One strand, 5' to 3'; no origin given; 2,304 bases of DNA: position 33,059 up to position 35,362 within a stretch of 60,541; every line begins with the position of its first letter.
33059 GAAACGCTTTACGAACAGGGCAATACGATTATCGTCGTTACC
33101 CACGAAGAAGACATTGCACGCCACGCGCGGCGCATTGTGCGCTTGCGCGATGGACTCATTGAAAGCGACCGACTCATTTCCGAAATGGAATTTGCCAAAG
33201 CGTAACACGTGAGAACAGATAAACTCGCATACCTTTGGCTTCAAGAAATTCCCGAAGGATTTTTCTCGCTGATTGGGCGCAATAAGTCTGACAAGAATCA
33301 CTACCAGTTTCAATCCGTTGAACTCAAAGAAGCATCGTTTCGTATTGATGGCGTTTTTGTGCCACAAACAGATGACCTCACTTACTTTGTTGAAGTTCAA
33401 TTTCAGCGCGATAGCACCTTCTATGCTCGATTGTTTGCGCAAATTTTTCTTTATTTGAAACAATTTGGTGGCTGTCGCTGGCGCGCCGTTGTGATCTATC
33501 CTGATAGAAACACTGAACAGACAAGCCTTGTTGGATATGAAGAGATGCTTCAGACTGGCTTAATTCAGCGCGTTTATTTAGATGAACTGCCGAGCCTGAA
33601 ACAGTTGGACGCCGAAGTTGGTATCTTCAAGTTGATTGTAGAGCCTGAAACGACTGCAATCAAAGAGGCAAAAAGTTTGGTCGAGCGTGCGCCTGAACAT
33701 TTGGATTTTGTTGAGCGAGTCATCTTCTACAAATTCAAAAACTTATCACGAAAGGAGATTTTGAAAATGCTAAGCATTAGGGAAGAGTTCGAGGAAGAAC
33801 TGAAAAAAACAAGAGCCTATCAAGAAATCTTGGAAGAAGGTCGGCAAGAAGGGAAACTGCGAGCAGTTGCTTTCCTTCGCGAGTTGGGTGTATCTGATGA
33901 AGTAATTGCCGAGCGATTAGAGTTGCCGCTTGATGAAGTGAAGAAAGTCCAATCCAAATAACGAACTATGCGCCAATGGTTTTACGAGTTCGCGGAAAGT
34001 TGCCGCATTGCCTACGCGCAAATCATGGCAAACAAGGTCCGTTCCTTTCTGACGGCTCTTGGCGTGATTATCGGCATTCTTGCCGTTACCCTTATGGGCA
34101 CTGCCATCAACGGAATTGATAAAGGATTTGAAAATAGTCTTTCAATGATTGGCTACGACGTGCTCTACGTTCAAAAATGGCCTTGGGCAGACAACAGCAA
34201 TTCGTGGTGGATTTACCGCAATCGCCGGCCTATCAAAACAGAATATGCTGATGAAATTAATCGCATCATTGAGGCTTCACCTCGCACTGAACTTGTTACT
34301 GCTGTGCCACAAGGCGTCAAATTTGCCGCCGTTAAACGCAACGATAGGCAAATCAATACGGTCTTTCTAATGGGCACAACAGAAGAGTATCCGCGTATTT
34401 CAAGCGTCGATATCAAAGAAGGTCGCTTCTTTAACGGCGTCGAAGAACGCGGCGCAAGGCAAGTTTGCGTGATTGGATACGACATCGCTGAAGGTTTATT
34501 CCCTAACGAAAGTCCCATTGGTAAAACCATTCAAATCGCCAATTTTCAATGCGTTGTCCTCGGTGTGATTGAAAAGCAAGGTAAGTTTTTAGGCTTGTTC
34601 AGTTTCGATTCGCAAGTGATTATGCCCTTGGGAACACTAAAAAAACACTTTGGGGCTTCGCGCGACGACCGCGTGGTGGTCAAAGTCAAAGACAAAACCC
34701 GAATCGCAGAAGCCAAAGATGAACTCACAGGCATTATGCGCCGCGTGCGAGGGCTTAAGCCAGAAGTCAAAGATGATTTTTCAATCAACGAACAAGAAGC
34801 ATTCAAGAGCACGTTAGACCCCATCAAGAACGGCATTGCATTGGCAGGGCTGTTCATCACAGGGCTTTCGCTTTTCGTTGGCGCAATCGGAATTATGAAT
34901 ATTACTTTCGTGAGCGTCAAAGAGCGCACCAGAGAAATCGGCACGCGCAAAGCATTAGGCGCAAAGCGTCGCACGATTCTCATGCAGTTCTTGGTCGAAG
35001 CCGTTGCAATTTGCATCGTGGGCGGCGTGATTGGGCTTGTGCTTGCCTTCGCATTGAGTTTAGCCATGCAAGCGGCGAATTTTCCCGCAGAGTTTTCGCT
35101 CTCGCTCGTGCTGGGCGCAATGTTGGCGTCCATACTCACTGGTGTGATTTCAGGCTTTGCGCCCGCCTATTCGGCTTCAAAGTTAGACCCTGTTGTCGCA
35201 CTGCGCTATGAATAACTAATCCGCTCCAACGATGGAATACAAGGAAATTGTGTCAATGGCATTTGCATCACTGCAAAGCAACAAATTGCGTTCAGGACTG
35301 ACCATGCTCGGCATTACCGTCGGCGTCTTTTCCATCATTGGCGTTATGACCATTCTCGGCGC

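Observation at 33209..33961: Rpn/DUF2887-type PD-(D/E)XK nuclease gene inserted seamlessly into a TolC-HlyD-ABC efflux operon, with an internal SD+ATG for a 64-aa C-terminal product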

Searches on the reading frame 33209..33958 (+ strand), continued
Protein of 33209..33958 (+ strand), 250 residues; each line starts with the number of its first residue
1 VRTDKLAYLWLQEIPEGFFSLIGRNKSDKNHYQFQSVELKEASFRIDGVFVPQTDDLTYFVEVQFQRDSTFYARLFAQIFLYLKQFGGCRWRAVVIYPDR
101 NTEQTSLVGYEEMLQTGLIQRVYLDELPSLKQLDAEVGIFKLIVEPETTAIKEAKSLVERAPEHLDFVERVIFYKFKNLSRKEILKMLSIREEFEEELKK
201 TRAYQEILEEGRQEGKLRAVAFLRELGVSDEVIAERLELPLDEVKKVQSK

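Call 56: search_protein_families(library=pfam, proteins=[L099:3601-3870:+, L145:3601-3885:+, L121:3598-3894:+, L153:3601-3873:+, L115:3598-3870:+, L091:3565-3774:+], max_evalue=1)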
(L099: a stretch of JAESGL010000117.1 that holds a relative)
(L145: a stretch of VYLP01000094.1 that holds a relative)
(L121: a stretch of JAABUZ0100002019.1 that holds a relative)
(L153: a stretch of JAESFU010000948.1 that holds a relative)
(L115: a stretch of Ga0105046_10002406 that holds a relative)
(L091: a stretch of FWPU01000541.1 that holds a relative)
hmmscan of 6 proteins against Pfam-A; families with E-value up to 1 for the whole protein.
L099:3601-3870:+ (90 aa): 5 families
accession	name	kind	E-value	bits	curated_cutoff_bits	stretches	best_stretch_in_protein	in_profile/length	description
PF14261.11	DUF4351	-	6.2e-25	87.5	25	1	26-84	1-59/59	Domain of unknown function (DUF4351)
PF02538.19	Hydantoinase_B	-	0.033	13.1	26.8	1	8-79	136-205/519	Hydantoinase B/oxoprolinase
PF10455.14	BAR_2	-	0.083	12.6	25.4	1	5-79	87-160/286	Bin/amphiphysin/Rvs domain for vesicular trafficking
PF09811.14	Yae1_N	-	0.16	12.2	27.5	1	15-30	8-23/39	Essential protein Yae1, N terminal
PF21432.3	56B_RHH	-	0.7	10.3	27.2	0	6-19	15-28/32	56B-like, Ribbon-helix-helix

L145:3601-3885:+ (95 aa): 3 families
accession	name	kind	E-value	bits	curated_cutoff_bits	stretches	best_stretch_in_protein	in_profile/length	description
PF14261.11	DUF4351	-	0.00055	20.4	25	1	30-63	1-34/59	Domain of unknown function (DUF4351)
PF19286.4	ZSWIM1-3_C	-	0.0082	16.3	27.6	1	69-87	13-31/45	Zinc finger SWIM domain-containing protein 1/3, C-terminal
PF13238.12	AAA_18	-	0.072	14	29.4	1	21-87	55-108/128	AAA domain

L121:3598-3894:+ (99 aa): 7 families
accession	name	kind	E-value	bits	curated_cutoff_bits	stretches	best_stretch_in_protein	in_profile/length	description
PF14261.11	DUF4351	-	4.8e-23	81.4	25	1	31-88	2-59/59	Domain of unknown function (DUF4351)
PF09811.14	Yae1_N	-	0.024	14.7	27.5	1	15-34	8-27/39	Essential protein Yae1, N terminal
PF10455.14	BAR_2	-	0.025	14.3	25.4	1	26-90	110-167/286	Bin/amphiphysin/Rvs domain for vesicular trafficking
PF06757.18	Ins_allergen_rp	-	0.037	14.3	23.2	1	42-93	117-168/174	Insect allergen related repeat, nitrile-specifier detoxification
PF25591.1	LRV_2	-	0.051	14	27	0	79-97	36-54/61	Leucine Rich Repeat Variant domain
PF09058.15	L27_1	-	0.072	13.4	29.7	1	52-78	21-47/59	L27_1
PF08537.15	NBP1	-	0.25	11.3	25.8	1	5-80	147-230/330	Fungal Nap binding protein NBP1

L153:3601-3873:+ (91 aa): 4 families
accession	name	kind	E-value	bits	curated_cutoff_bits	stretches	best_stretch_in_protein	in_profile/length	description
PF14261.11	DUF4351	-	6.6e-05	23.3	25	1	30-62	1-33/59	Domain of unknown function (DUF4351)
PF09811.14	Yae1_N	-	0.0042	17.2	27.5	1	18-38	3-23/39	Essential protein Yae1, N terminal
PF01285.24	TEA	-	0.048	14.4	25.1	1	13-48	13-48/68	TEA/ATTS domain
PF20190.3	DUF6553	-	0.06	13.6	25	1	11-68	5-62/188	Family of unknown function (DUF6553)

L115:3598-3870:+ (91 aa): 3 families
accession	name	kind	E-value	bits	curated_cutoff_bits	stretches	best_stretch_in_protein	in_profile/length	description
PF09811.14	Yae1_N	-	1.5e-06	28.3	27.5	1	19-54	3-38/39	Essential protein Yae1, N terminal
PF13384.12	HTH_23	-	0.0045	17.2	24.6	1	51-85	4-37/50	Homeodomain-like domain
PF01381.28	HTH_3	-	0.059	13.9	23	1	62-89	6-33/55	Helix-turn-helix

L091:3565-3774:+ (70 aa): 4 families
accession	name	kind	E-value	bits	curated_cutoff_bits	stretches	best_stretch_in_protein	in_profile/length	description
PF13384.12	HTH_23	-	0.0037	17.5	24.6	1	37-62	8-32/50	Homeodomain-like domain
PF08281.18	Sigma70_r4_2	-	0.0052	16.8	25.7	1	44-67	23-46/54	Sigma-70, region 4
PF20432.4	Xre-like-HTH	-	0.017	15.8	25.8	1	42-68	18-43/63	Antitoxin Xre-like helix-turn-helix domain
PF25317.1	SAM_SMF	-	0.068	13.9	27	1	42-67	38-63/65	SMF/DprA SAM domain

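Call 69: find_encoding_contigs(protein=P0004, flank=3000, max_places=2)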
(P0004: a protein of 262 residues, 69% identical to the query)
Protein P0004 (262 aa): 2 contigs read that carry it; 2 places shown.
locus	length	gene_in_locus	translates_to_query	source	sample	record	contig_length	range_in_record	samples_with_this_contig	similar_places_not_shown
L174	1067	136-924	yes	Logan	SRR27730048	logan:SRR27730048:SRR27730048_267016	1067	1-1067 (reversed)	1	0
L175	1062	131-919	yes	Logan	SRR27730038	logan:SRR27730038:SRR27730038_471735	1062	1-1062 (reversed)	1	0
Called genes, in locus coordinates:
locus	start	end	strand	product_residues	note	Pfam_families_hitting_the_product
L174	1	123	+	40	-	?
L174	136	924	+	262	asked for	PF11103:DUF2887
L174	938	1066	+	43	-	?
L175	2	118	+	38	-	?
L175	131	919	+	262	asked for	PF11103:DUF2887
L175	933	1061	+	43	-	?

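Call 75: search_protein_families(library=padloc, proteins=[window:33209-33958:+], max_evalue=0.01)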
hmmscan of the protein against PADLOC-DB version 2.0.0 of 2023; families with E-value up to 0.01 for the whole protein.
window:33209-33958:+ (250 aa): 0 families

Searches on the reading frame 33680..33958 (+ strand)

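Call 6: search_protein_families(library=pfam, proteins=[window:33680-33958:+], max_evalue=10)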
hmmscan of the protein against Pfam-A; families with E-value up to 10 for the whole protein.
window:33680-33958:+ (93 aa): 4 families
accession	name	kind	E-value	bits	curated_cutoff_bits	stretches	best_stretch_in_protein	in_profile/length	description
PF11103.14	DUF2887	-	0.00025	21.6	24.1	1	6-31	175-200/200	Protein of unknown function (DUF2887)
PF04695.18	Pex14_N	-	0.021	14.9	23.2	1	13-31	26-44/46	Pex14 N-terminal domain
PF04539.22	Sigma70_r3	-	0.083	13.4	25.3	1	72-91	22-41/78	Sigma-70 region 3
PF24971.1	SAMD1_SHD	-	0.11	13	27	1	20-61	8-49/78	SAMD1 small helical domain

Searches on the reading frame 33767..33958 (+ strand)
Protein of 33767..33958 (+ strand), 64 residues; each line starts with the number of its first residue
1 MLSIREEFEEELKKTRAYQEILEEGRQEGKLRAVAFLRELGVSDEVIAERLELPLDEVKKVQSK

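Call 6: search_protein_families(library=pfam, proteins=[window:33767-33958:+], max_evalue=10)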
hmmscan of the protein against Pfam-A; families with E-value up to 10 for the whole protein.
window:33767-33958:+ (64 aa): 1 family
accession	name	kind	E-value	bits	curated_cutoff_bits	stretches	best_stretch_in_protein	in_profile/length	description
PF04539.22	Sigma70_r3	-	0.031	14.8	25.3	1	43-62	22-41/78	Sigma-70 region 3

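Call 59: search_solved_structures(query=A2, max_evalue=10)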
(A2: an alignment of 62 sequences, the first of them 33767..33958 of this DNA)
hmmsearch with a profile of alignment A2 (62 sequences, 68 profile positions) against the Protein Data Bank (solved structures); distinct sequences matched with E-value up to 10: 39.
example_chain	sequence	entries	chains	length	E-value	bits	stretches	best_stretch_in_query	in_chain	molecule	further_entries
8vd6_A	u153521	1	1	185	1.4e-22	82.6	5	27-63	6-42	CAP REPEAT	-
5hm5_A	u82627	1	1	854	1.4e-06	31.3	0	34-50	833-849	Topoisomerase V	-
8cwy_A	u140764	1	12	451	4.4e-06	29.8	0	32-64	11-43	T32-15-1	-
8df7_A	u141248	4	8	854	5.6e-06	29.4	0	35-50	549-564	Topoisomerase V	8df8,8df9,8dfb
6mol_A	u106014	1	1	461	1.8e-05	27.8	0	53-53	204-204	Monoextended DARPin R12 (M_R12)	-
8cws_A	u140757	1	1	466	3.7e-05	26.8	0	33-51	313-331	F4132-2 Chain A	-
7mwr_B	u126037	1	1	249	0.00061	22.9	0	32-64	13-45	LHD101B4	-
1n0r_A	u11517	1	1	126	0.0018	21.4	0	26-45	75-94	4 ankyrin repeats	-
2x48_A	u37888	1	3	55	0.0021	21.2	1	33-63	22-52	CAG38821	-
5cwb_A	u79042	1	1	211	0.0028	20.8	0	32-64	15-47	Designed helical repeat protein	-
4gfj_A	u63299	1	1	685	0.0042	20.2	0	35-50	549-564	Topoisomerase V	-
2lvs_A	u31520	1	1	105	0.0068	19.5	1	28-54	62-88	Putative uncharacterized protein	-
2k9m_A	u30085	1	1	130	0.0097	19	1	22-65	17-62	RNA polymerase sigma factor RpoN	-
2xeh_A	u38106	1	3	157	0.012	18.7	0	27-45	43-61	NI3C MUT6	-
2xee_A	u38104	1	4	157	0.012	18.7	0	27-45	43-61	NI3C DARPIN MUTANT5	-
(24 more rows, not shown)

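Call 60: search_solved_structures(query=A2, max_evalue=1e-10, show_alignments=1)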
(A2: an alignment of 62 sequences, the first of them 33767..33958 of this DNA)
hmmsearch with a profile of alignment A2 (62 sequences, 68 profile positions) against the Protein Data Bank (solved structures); distinct sequences matched with E-value up to 1e-10: 1.
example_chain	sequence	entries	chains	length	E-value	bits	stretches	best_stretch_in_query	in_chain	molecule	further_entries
8vd6_A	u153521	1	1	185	1.4e-22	82.6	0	27-63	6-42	CAP REPEAT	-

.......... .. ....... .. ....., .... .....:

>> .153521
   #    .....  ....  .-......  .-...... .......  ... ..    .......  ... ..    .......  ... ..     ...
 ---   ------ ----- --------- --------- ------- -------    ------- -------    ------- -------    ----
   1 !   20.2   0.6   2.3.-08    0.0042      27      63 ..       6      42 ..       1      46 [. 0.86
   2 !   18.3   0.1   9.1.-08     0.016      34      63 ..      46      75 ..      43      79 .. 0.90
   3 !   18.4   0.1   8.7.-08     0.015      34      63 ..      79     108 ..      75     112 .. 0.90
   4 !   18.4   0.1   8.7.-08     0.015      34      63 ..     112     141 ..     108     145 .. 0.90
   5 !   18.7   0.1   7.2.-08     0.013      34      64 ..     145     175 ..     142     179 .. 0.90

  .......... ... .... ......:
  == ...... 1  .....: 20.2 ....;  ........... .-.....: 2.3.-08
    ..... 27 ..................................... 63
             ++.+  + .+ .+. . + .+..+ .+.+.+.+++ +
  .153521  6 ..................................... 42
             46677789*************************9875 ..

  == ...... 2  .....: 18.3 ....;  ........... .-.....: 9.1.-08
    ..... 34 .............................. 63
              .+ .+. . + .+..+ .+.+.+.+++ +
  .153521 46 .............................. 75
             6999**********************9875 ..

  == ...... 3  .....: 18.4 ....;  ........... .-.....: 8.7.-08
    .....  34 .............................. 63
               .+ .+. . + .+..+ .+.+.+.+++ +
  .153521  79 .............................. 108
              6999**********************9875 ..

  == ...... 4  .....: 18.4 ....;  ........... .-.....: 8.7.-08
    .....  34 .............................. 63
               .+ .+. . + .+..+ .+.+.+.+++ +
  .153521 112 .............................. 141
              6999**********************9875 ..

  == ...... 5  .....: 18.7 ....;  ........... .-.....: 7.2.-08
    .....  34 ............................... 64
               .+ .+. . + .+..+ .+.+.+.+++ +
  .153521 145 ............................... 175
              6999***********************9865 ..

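Call 64: predict_structure(alignment_id=A2)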
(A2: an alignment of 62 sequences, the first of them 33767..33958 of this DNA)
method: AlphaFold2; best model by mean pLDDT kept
length: 64 residues; sequences in the alignment: 62
mean_pLDDT: 86.6   pTM: 0.57
mean pLDDT of the five models: 86.6, 84.0, 81.3, 79.9, 77.3
residues with pLDDT >= 90: 24; 70-90: 36; 50-70: 4; < 50: 0
segments of 3 or more residues with pLDDT < 50: none
pLDDT, mean of each block of 10 residues (from residue 1): 77 87 87 90 94 91 69
secondary structure, 60 per line:
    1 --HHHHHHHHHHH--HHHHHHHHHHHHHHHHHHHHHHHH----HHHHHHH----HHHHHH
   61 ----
elements in order: H3-13 H16-39 H44-50 H55-60

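Call 67: fold_search(model_id=the predicted structure, library=pdb)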
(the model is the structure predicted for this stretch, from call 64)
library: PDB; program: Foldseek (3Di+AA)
matches with E <= 10: 386; with E <= 0.001: 0
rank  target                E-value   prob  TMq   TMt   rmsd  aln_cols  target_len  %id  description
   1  7bhy_C                6.1e-01  0.84  0.44  0.50   2.8        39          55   20  DNA-binding domain of DeoR in complex with the DNA operator (released 2021-11-10)
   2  7bhy_A                1.1e+00  0.66  0.44  0.49   3.1        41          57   20  DNA-binding domain of DeoR in complex with the DNA operator (released 2021-11-10)
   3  5cy1_B                1.3e+00  0.51  0.43  0.15  10.8        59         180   29  Tn3 resolvase - site III complex crystal form I (released 2017-01-11)
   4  8b4h_A                1.4e+00  0.93  0.52  0.10   1.4        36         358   25  IstA transposase cleaved donor complex (released 2023-05-03)
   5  1je8_A                1.4e+00  0.51  0.35  0.34   3.1        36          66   28  Two-Component response regulator NarL/DNA Complex: DNA Bending Found in a High Affinity Site (released 2002-09-27)
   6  1je8_E                1.6e+00  0.44  0.35  0.34   3.1        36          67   28  Two-Component response regulator NarL/DNA Complex: DNA Bending Found in a High Affinity Site (released 2002-09-27)
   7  1tro_E                1.6e+00  0.41  0.43  0.30   3.9        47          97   17  CRYSTAL STRUCTURE OF TRP REPRESSOR OPERATOR COMPLEX AT ATOMIC RESOLUTION (released 1994-01-31)
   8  2x48_A                1.7e+00  0.90  0.54  0.63   1.5        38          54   16  ORF 55 from Sulfolobus islandicus rudivirus 1 (released 2010-07-21)
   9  5hev_B                1.7e+00  0.80  0.48  0.16   1.7        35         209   28  Crystal Structure of the beryllofluoride-activated LiaR from Enterococcus faecium (released 2016-11-16)
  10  3ikt_A                1.7e+00  0.30  0.35  0.14   4.5        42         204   26  Crystal structure of a Rex-family repressor/DNA/NAD+ complex from Thermus aquaticus (released 2010-06-09)
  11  4wt0_A                1.8e+00  0.41  0.35  0.34   3.0        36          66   30  Crystal structure of the DNA binding domains of LiaRD191N from E. faecalis (released 2015-05-06)
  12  1trr_A                1.8e+00  0.21  0.42  0.29   5.3        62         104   16  TANDEM BINDING IN CRYSTALS OF A TRP REPRESSOR/OPERATOR HALF-SITE COMPLEX (released 1993-10-21)
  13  1rnl                  1.8e+00  0.21  0.38  0.14  10.4        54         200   22  THE NITRATE/NITRITE RESPONSE REGULATOR PROTEIN NARL FROM NARL (released 1996-11-08)
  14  7th0                  2.0e+00  0.84  0.62  0.83   1.3        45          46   27  Escherichia coli RpnA-S (released 2023-03-29)
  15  1zt9_A                2.0e+00  0.21  0.42  0.30   5.4        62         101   16  E. coli trp repressor, tetragonal crystal form (released 2006-05-09)
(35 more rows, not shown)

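Call 75: search_protein_families(library=padloc, proteins=[window:33767-33958:+], max_evalue=0.01)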
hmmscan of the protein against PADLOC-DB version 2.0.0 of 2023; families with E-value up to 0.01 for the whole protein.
window:33767-33958:+ (64 aa): 1 family
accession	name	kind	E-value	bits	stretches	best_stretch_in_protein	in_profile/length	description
PDLC03968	TmtA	-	0.0075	11.9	1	16-51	689-724/1486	-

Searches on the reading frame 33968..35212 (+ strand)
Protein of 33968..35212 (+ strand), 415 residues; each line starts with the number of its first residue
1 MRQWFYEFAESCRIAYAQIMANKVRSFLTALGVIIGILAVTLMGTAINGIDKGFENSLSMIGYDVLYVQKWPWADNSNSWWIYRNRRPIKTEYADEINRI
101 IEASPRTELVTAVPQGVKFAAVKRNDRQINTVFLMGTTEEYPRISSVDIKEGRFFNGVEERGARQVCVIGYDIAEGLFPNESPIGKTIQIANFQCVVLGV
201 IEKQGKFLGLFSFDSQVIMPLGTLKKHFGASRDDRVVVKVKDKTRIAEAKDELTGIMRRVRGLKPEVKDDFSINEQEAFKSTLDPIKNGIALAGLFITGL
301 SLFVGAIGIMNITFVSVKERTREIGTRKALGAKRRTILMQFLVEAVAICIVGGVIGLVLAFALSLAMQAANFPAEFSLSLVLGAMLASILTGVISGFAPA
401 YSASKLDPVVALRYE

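Call 3: search_protein_families(library=pfam, proteins=[window:33968-35212:+], max_evalue=0.01)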
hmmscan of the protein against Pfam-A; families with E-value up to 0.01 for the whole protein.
window:33968-35212:+ (415 aa): 2 families
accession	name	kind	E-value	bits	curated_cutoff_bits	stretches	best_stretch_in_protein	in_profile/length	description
PF12704.14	MacB_PCD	-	3.3e-41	142.3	27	1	26-254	1-205/207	MacB-like periplasmic core domain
PF02687.27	FtsX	-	4e-24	85.4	25.5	1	296-408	2-120/120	FtsX-like permease C-terminal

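Call 13: find_related_loci(query=window:33968-35212:+, collection=genome_contigs, flank=6000)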
Query window:33968-35212:+ (415 aa) in genome_contigs; peptide patterns used: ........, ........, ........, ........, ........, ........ (x = any residue, [..] = any of these).
599 stretches matched a pattern (row limit reached: there are more); 561 encode a relative of the query (tblastn E <= 1e-3); the best 80 are kept; 80 distinct loci.
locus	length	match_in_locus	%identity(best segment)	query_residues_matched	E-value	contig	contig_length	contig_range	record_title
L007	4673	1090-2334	99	1-415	0e+0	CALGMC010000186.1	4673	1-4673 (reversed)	MAG: uncultured Chlorobiales bacterium isolate N1_Bin_Bin_23_1 genome assembly, contig: c_000003618070, whole genome sho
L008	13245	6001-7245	97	1-415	0e+0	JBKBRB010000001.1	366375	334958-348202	MAG: Chloroherpetonaceae bacterium isolate 21I_052.bin.17 NODE_1_length_366375_cov_29.184263, whole genome shotgun seque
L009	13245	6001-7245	87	1-415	0e+0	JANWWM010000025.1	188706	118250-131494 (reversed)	MAG: Chloroherpetonaceae bacterium isolate SKYG21 k141_2835, whole genome shotgun sequence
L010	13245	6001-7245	84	1-415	0e+0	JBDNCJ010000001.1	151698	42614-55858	MAG: Chloroherpetonaceae bacterium isolate YM_bin1_OCT21 C1, whole genome shotgun sequence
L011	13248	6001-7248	73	1-415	0e+0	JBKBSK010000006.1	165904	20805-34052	MAG: Candidatus Thermochlorobacter sp. isolate 21I_055.bin.6 NODE_6_length_165904_cov_21.215845, whole genome shotgun se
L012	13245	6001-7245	71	2-415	0e+0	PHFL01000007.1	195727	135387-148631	MAG: Candidatus Thermochlorobacter aerophilum isolate OS 1113211796188, whole genome shotgun sequence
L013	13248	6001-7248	64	1-415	3e-178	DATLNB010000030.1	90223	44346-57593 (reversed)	MAG TPA_asm: Chthoniobacterales bacterium isolate SMAG_U13789 k141_1008034, whole genome shotgun sequence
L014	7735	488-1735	64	1-415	3e-178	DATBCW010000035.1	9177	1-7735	MAG TPA_asm: Chthoniobacterales bacterium isolate SMAG_U5795 k141_919965, whole genome shotgun sequence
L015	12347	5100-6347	63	1-415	6e-177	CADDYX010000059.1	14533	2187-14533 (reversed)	Verrucomicrobia bacterium isolate 9 genome assembly, contig: NODE_2901_length_14533_cov_7.304942, whole genome shotgun s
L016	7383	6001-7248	64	1-415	4e-177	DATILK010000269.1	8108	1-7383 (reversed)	MAG TPA_asm: Chthoniobacterales bacterium isolate SMAG_U15742 k141_368922, whole genome shotgun sequence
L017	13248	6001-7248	63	1-415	2e-176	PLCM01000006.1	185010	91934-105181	MAG: Spartobacteria bacterium isolate palsa_1414 73.20111000_P3D.6_contig_941, whole genome shotgun sequence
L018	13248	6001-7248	64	1-415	3e-176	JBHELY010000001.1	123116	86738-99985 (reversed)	MAG: Chthoniobacterales bacterium isolate S2_bin.4.strict S2_NODE_1, whole genome shotgun sequence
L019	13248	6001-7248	64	1-415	2e-176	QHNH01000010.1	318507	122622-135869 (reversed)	MAG: Verrucomicrobia bacterium isolate AV80 14_1009_05_20cm_scaffold_36_curated, whole genome shotgun sequence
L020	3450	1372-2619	63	1-415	0e+0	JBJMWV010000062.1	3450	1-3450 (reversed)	MAG: Chthoniobacterales bacterium isolate H2_18_all_fractions_metab_conc_45_60_9 k255_985881, whole genome shotgun seque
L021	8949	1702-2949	64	1-415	1e-175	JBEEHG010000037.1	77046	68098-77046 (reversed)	MAG: Verrucomicrobiota bacterium isolate BP_768 scaffold_3089829, whole genome shotgun sequence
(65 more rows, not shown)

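Call 56: search_protein_families(library=pfam, proteins=[L010:5728-5991:+], max_evalue=1)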
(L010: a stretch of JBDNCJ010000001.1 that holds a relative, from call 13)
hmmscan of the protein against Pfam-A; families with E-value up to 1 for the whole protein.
L010:5728-5991:+ (88 aa): 3 families
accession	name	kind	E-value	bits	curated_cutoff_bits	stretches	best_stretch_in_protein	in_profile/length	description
PF09811.14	Yae1_N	-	0.00015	21.9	27.5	1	23-58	3-38/39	Essential protein Yae1, N terminal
PF04539.22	Sigma70_r3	-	0.083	13.4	25.3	1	67-86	22-41/78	Sigma-70 region 3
PF18433.6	DUF5610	-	0.27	12.2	26.4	0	36-82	65-110/117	Domain of unknown function (DUF5610)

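Call 76: search_protein_families(library=ncbifam, proteins=[window:33968-35212:+], max_evalue=1e-10)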
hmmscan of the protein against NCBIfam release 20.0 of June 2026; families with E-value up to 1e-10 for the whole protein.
window:33968-35212:+ (415 aa): 3 families
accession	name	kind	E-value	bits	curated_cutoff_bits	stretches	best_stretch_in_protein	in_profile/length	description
NF007826.0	PRK10535.1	equivalog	2.8e-54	184.5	966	1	1-413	247-646/648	macrolide ABC transporter ATP-binding protein/permease MacB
TIGR03434.1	ADOP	subfamily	8.6e-36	123.4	622.3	1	125-415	520-803/803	ADOP family duplicated permease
TIGR02212.1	lolCE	equivalog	1.1e-11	44.4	362.45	0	26-369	24-344/411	lipoprotein-releasing ABC transporter permease subunit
